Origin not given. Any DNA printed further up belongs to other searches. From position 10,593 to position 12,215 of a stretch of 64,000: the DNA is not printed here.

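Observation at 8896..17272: Nine-gene operon coupling a Liv-type ABC importer to a GS-like gamma-glutamyl ligase, a lone Rieske oxygenase, a thioesterase and a tautomerase: an uncharacterised amine/amide catabolic route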

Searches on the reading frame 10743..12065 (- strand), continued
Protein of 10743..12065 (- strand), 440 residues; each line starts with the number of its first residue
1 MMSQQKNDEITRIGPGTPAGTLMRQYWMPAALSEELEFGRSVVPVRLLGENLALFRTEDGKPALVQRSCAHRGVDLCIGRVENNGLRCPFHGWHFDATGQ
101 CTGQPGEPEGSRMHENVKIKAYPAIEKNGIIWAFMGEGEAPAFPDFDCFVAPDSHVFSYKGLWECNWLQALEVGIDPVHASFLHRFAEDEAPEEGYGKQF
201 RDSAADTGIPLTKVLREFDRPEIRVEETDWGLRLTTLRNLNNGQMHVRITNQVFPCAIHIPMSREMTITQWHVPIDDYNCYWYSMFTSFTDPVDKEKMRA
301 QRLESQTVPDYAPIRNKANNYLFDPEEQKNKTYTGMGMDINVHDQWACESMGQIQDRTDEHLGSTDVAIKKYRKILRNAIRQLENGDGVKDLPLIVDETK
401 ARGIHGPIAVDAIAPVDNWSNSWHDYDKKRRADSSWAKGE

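Call 36: get_annotated_region(hit=H3, flank=9000)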
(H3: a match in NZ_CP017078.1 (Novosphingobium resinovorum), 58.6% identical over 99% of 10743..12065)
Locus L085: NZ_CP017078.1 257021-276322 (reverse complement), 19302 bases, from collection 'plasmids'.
description: Novosphingobium resinovorum strain SA1 plasmid pSA3, complete sequence
organism: Novosphingobium resinovorum (NCBI taxid 158500)
taxonomy: Bacteria; Pseudomonadota; Alphaproteobacteria; Sphingomonadales; Sphingomonadaceae; Novosphingobium; Novosphingobium resinovorum
host: -; source: single cell,soil; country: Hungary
typing (MOB-suite, as given by PLSDB): mobilizable; replicon rep_cluster_543; relaxase MOBF,MOBQ,MOBQ
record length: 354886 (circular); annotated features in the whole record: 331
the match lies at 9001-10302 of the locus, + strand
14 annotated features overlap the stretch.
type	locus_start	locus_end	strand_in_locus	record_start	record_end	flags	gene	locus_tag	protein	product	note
CDS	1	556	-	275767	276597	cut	folP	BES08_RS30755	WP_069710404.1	dihydropteroate synthase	GO:0009396 - folic acid-containing compound biosynthetic process [Evidence IEA]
CDS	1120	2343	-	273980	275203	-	-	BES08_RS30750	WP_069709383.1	IS256 family transposase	-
CDS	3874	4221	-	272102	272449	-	tnpB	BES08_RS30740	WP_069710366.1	IS66 family insertion sequence element accessory protein TnpB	-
CDS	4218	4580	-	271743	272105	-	-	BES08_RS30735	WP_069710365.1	transposase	-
CDS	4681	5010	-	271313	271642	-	-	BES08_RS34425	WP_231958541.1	IclR family transcriptional regulator C-terminal domain-containing protein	-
CDS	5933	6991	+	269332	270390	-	-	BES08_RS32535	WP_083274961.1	maleylacetate reductase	-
CDS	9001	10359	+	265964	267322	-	-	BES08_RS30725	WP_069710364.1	aromatic ring-hydroxylating dioxygenase subunit alpha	-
CDS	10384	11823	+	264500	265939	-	-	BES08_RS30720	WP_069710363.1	glutamine synthetase family protein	GO:0006542 - glutamine biosynthetic process [Evidence IEA]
CDS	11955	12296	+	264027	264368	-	-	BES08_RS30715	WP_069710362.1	5-carboxymethyl-2-hydroxymuconate isomerase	-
CDS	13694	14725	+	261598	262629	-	-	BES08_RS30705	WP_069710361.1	IS110 family transposase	-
CDS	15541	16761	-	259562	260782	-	-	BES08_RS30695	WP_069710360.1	FAD-dependent oxidoreductase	-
CDS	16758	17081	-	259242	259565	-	-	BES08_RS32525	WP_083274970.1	2Fe-2S iron-sulfur cluster-binding protein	-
CDS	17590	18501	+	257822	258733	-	-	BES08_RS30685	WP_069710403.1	glutaminase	GO:0006541 - glutamine metabolic process [Evidence IEA]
CDS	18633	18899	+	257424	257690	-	-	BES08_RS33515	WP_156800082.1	hypothetical protein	-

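Call 37: get_annotated_region(hit=H4, flank=9000)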
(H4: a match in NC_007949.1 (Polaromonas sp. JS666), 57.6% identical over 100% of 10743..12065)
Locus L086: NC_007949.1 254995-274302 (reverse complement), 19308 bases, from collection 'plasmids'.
description: Polaromonas sp. JS666 plasmid 1, complete sequence
organism: Polaromonas sp. JS666 (NCBI taxid 296591)
taxonomy: Bacteria; Pseudomonadota; Betaproteobacteria; Burkholderiales; Comamonadaceae; Polaromonas; Polaromonas sp. JS666
host: -; source: -; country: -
typing (MOB-suite, as given by PLSDB): conjugative; replicon rep_cluster_944; relaxase MOBH,MOBP; mating-pair formation MPF_T
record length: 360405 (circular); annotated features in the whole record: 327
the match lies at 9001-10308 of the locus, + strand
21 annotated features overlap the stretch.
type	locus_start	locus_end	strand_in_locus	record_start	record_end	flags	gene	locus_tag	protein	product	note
CDS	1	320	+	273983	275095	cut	-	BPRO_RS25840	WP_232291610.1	PLP-dependent aminotransferase family protein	-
CDS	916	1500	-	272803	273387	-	-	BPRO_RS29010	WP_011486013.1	uracil-DNA glycosylase family protein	-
CDS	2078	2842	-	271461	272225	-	-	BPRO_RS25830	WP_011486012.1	DUF6602 domain-containing protein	-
CDS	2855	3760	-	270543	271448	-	-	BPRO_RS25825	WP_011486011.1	CBASS oligonucleotide cyclase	-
CDS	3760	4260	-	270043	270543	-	-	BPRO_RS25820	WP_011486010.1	hypothetical protein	-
CDS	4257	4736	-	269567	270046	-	-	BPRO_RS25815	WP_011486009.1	hypothetical protein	-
CDS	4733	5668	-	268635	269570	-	-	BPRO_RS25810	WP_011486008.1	AAA family ATPase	-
CDS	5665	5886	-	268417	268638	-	-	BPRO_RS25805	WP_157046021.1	hypothetical protein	-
CDS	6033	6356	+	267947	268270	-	-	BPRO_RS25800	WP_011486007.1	helix-turn-helix transcriptional regulator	-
CDS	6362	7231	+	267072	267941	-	-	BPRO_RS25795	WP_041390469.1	ImmA/IrrE family metallo-endopeptidase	-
CDS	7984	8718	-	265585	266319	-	-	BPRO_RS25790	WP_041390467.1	GntR family transcriptional regulator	-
CDS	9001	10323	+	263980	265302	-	-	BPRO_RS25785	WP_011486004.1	aromatic ring-hydroxylating dioxygenase subunit alpha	-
CDS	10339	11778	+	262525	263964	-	-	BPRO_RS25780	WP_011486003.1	glutamine synthetase family protein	GO:0006542 - glutamine biosynthetic process [Evidence IEA]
CDS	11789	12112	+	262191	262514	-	-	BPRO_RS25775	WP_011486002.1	2Fe-2S iron-sulfur cluster-binding protein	-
CDS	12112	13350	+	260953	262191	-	-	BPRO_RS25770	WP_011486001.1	FAD-dependent oxidoreductase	-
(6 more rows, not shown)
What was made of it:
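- A Polaromonas JS666 plasmid carries Rieske, GS-like, ferredoxin, reductase, a Liv-type ABC system and a type-1 glutamine amidotransferase (call 37).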

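Call 41: find_encoding_contigs(protein=window:10743-12065:-, flank=3000, max_places=3)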
Protein window:10743-12065:- (440 aa): 9 contigs read that carry it; 3 places shown.
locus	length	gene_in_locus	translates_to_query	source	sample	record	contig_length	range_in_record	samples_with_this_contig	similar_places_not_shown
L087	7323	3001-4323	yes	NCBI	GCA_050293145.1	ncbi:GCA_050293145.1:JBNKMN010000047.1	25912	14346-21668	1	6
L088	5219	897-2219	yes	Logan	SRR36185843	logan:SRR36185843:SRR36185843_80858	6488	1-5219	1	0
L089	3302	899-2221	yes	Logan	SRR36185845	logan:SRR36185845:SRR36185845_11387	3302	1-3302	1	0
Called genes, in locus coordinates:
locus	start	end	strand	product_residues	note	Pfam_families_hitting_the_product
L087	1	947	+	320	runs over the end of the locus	PF02653:BPD_transp_2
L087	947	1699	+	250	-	PF00005:ABC_tran, PF13304:AAA_21 (faint)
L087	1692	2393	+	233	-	PF00005:ABC_tran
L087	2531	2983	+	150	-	PF13279:4HBT_2, PF03061:4HBT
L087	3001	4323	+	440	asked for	PF00355:Rieske, PF19301:LigXa_C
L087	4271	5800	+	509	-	PF16952:Gln-synt_N_2 (faint), PF00120:Gln-synt_C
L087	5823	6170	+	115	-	PF02962:CHMI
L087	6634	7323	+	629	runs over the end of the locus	PF00989:PAS, PF08448:PAS_4, PF13188:PAS_8 (weak), PF13426:PAS_9, PF00989:PAS, PF12860:PAS_7 (weak), PF13426:PAS_9, PF00990:GGDEF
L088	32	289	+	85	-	-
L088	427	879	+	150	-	PF13279:4HBT_2, PF03061:4HBT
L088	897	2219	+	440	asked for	PF00355:Rieske, PF19301:LigXa_C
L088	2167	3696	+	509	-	PF16952:Gln-synt_N_2 (faint), PF00120:Gln-synt_C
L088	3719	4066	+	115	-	PF02962:CHMI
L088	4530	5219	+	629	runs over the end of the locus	PF00989:PAS, PF08448:PAS_4, PF13188:PAS_8 (weak), PF13426:PAS_9, PF00989:PAS, PF12860:PAS_7 (weak), PF13426:PAS_9, PF00990:GGDEF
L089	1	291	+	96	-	?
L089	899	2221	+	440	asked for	PF00355:Rieske, PF19301:LigXa_C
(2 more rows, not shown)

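Call 47: get_annotated_region(hit=H31, flank=6000)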
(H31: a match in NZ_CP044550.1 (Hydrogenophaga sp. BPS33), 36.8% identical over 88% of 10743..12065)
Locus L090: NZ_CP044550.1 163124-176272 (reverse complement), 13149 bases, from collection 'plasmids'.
description: Hydrogenophaga sp. BPS33 plasmid pBPS33-1, complete sequence
organism: Hydrogenophaga sp. BPS33 (NCBI taxid 2651974)
taxonomy: Bacteria; Pseudomonadota; Betaproteobacteria; Burkholderiales; Comamonadaceae; Hydrogenophaga; Hydrogenophaga sp. BPS33
host: -; source: -; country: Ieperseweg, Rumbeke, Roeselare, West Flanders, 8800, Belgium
typing (MOB-suite, as given by PLSDB): non-mobilizable
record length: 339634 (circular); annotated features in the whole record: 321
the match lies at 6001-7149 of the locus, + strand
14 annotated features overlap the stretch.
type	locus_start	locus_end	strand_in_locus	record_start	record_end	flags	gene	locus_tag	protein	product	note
CDS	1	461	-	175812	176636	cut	-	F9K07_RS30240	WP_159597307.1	hypothetical protein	-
CDS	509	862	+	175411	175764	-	-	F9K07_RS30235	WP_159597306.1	hypothetical protein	-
CDS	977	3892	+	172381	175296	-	-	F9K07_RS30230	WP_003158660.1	Tn3-like element IS1071 family transposase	GO:0006313 - DNA transposition [Evidence IEA]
CDS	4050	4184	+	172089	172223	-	-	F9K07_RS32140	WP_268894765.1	hypothetical protein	-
CDS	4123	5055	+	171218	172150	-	-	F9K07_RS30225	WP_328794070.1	UPF0280 family protein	-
CDS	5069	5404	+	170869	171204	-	-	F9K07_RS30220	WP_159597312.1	uracil-DNA glycosylase family protein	-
CDS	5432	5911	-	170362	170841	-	-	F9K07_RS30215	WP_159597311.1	MarR family winged helix-turn-helix transcriptional regulator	GO:0006355 - regulation of DNA-templated transcription [Evidence IEA]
CDS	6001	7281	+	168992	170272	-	-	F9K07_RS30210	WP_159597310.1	Rieske 2Fe-2S domain-containing protein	-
CDS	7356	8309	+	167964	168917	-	-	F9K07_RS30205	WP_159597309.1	tripartite tricarboxylate transporter substrate binding protein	-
CDS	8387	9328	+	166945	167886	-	-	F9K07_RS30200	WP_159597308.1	PDR/VanB family oxidoreductase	-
CDS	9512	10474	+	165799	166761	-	-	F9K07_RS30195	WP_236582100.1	tripartite tricarboxylate transporter substrate binding protein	-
CDS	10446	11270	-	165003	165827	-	-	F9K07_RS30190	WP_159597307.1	hypothetical protein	-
CDS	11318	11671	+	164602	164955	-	-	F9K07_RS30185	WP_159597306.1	hypothetical protein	-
CDS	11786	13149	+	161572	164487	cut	-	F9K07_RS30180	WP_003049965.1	Tn3-like element IS1071 family transposase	GO:0006313 - DNA transposition [Evidence IEA]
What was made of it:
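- Tried and rejected: Hydrogenophaga BPS33 plasmid hit (H31): it proved to be an ordinary phthalate-type oxygenase with a PDR reductase and is not relevant (call 47).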

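Call 48: find_homologous_proteins(query=L086:9001-10323:+, max_evalue=1e-100)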
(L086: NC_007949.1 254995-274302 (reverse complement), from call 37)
Query L086:9001-10323:+ (440 aa): 7093 proteins with E <= 1e-100 among 8000 candidates; the best 120 are listed.
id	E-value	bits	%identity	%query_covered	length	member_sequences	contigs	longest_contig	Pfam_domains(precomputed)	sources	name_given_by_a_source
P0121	3.3e-284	960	91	100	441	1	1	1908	PF11723.15,PF19301.6,PF00355.33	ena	-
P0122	5.2e-279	943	89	100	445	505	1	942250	PF11723.15,PF19301.6,PF00355.33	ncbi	ncbi:UNVERIFIED_ORG: nitrite reductase/ring-hydroxylating ferredoxin subunit [Variovorax guangxiensi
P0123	4.8e-273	924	88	100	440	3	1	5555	PF11723.15,PF19301.6,PF00355.33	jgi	jgi:phenylpropionate dioxygenase-like ring-hydroxylating dioxygenase large terminal subunit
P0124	4.9e-272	920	86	100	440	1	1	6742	PF11723.15,PF19301.6,PF00355.33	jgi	jgi:phthalate 4,5-dioxygenase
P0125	1.1e-271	919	86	100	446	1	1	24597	PF11723.15,PF19301.6,PF00355.33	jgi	jgi:phthalate 4,5-dioxygenase oxygenase subunit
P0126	6.3e-271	917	86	100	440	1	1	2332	PF11723.15,PF19301.6,PF00355.33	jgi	jgi:nitrite reductase/ring-hydroxylating ferredoxin subunit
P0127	1.1e-270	916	87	100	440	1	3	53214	PF11723.15,PF19301.6,PF00355.33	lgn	-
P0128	2.2e-270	915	85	100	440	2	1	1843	PF11723.15,PF19301.6,PF00355.33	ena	-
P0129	3.7e-270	914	85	100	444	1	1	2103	PF11723.15,PF19301.6,PF00355.33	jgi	-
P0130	4.7e-270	914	86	100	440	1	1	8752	PF11723.15,PF19301.6,PF00355.33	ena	-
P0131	9.1e-270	913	85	100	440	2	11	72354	PF11723.15,PF19301.6,PF00355.33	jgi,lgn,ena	-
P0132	1.7e-269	912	85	100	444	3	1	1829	PF11723.15,PF19301.6,PF00355.33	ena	-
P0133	2.1e-269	912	86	100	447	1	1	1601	PF11723.15,PF19301.6,PF00355.33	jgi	jgi:phenylpropionate dioxygenase-like ring-hydroxylating dioxygenase large terminal subunit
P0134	5.1e-269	910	85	100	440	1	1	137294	PF11723.15,PF19301.6,PF00355.33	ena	-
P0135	5.2e-269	910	86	100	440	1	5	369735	PF19301.6,PF00355.33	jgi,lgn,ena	-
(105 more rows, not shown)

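Call 80: search_protein_families(library=pfam, proteins=[L010:3192-4655:+, L010:12898-14448:+, L010:18511-19707:+, L010:19661-20170:+, L010:20391-21305:+, L032:8562-9305:-, L032:9298-9744:-, L032:9786-10742:+, L032:10924-12450:+, L032:3065-4828:+], max_evalue=0.00001)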
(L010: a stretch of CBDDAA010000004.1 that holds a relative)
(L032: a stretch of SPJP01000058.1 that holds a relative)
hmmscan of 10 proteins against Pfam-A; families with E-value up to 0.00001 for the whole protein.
L010:3192-4655:+ (487 aa): 3 families
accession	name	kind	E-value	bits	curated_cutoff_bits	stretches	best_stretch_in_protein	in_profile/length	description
PF03704.23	BTAD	-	1.8e-21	77.5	22.1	1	140-261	28-144/146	Bacterial transcriptional activator domain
PF13191.12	AAA_16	-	4.3e-10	40.8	32.6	1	308-453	9-162/167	AAA ATPase domain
PF24883.2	NPHP3_N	-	3.1e-07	31.1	24.8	1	326-461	24-163/164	Nephrocystin 3, N-terminal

L010:12898-14448:+ (516 aa): 2 families
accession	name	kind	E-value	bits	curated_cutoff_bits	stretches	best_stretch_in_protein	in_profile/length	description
PF00501.34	AMP-binding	-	2.1e-73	247.8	29.9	1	18-378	5-384/384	AMP-binding enzyme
PF13193.12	AMP-binding_C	-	9.2e-20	71.8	24.5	1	428-505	1-76/76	AMP-binding enzyme C-terminal domain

L010:18511-19707:+ (398 aa): 5 families
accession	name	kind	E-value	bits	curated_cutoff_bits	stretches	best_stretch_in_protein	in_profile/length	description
PF00175.26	NAD_binding_1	-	5.6e-11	43.5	22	1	260-366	1-108/109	Oxidoreductase NAD-binding domain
PF00037.32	Fer4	-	1.3e-08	34.8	21.1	0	10-31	3-24/24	4Fe-4S binding domain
PF12837.12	Fer4_6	-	3.2e-08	33.6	25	0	37-59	2-24/24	4Fe-4S binding domain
PF00970.30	FAD_binding_6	-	2e-07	31.7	21.1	1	152-246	10-96/99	Oxidoreductase FAD-binding domain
PF13484.11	Fer4_16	-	3.7e-06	28.1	30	0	44-62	2-20/66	4Fe-4S double cluster binding domain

L010:19661-20170:+ (169 aa): 2 families
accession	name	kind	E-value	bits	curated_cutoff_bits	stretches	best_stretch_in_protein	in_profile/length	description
PF13279.12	4HBT_2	-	3.2e-08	34.5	25.5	1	41-161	1-121/122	Thioesterase-like superfamily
PF03061.28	4HBT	-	6.9e-06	26.7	20.6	1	52-131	4-74/79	Thioesterase superfamily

L010:20391-21305:+ (305 aa): 2 families
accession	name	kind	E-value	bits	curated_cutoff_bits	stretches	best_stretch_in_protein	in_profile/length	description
PF03462.23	PCRF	-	4.8e-57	193.3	24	1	20-209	2-194/194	PCRF domain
PF00472.26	RF-1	-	2.5e-35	121.3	35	1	217-297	1-82/116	RF-1 domain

L032:8562-9305:- (247 aa): 2 families
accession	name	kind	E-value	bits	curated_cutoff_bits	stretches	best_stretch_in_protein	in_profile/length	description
PF01614.24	IclR_C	-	7e-11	42.4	24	1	83-221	2-150/174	Bacterial transcriptional regulator IclR C-terminal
PF09339.16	HTH_IclR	-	1.7e-10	40.9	22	1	16-64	1-49/52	IclR helix-turn-helix domain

L032:9298-9744:- (148 aa): 2 families
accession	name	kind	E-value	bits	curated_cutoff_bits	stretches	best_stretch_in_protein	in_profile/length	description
PF13279.12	4HBT_2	-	1.3e-13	51.9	25.5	1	21-142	1-121/122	Thioesterase-like superfamily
PF03061.28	4HBT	-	4.5e-07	30.5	20.6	1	30-112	2-76/79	Thioesterase superfamily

L032:9786-10742:+ (318 aa): 1 family
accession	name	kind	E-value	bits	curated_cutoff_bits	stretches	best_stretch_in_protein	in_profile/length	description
PF01494.25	FAD_binding_3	-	1.2e-07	31.7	22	0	126-278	147-303/349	FAD binding domain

L032:10924-12450:+ (508 aa): 2 families
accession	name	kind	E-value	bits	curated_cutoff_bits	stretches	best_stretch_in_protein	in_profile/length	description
PF00501.34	AMP-binding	-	1.5e-68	231.8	29.9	1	28-370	3-384/384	AMP-binding enzyme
PF13193.12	AMP-binding_C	-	2.3e-12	48.1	24.5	1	420-498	1-76/76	AMP-binding enzyme C-terminal domain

L032:3065-4828:+ (587 aa): 3 families
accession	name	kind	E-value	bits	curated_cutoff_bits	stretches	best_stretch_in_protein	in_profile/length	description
PF17768.7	RecJ_OB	-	1.4e-23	83.5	27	1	473-582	1-107/107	RecJ OB domain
PF01368.27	DHH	-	5.9e-21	75.5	28.1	1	97-246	1-124/125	DHH family, N-terminal domain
PF02272.25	DHHA1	-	6.5e-16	59.1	25.9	1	367-458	6-100/102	DHHA1 domain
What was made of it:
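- Orthologous ABC systems sit next to benzoate-CoA-ligase-type genes in L010 and L032 (call 80). Orthologous ABC systems sit next to benzoate-CoA-ligase-type genes (call 80).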
